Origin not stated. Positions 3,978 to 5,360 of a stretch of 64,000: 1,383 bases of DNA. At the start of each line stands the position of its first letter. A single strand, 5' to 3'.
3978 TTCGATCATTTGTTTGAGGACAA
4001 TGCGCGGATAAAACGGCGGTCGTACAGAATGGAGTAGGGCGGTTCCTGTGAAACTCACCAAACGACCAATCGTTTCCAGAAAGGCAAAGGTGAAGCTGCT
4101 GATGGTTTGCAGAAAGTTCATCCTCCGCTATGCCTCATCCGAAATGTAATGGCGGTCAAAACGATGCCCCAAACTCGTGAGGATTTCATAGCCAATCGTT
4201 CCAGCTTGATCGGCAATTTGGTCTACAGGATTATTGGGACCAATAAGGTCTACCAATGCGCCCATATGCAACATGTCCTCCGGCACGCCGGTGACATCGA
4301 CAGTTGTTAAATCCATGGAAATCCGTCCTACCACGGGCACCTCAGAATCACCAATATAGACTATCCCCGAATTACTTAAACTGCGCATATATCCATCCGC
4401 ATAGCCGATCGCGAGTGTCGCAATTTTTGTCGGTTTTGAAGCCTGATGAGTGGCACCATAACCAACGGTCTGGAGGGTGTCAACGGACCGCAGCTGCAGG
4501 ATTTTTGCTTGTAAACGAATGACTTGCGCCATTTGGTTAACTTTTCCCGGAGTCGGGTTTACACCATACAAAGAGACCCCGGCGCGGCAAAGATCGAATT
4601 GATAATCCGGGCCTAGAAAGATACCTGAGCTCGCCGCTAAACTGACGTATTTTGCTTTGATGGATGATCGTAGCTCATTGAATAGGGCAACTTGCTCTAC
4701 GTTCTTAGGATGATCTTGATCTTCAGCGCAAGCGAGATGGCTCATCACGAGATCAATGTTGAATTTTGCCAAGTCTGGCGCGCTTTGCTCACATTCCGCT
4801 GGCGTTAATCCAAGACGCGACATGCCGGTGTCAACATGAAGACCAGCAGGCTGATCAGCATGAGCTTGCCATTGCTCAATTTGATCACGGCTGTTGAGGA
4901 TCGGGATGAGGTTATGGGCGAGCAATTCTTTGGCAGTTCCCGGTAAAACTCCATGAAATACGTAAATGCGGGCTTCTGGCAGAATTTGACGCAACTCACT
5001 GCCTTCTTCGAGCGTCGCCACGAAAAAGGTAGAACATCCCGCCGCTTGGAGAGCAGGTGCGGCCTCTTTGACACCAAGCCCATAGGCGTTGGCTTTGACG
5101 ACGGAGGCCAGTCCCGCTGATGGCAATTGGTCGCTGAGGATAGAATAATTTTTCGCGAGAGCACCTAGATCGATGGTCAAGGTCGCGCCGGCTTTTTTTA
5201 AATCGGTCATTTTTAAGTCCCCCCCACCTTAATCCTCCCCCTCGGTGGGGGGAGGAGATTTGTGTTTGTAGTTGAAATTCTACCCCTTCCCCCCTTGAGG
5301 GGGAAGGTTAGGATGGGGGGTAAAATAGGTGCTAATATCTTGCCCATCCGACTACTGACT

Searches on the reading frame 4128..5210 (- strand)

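Call 53: search_protein_families(library=pfam, proteins=[window:4128-5210:-])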
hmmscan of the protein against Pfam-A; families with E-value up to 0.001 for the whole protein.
window:4128-5210:- (360 aa): 2 families
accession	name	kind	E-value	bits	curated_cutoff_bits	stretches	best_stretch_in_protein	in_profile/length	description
PF01168.26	Ala_racemase_N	-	1.7e-55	188.6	24.1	1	13-219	1-220/220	Alanine racemase, N-terminal domain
PF00842.27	Ala_racemase_C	-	1.2e-39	135.3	25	1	230-355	1-127/127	Alanine racemase, C-terminal domain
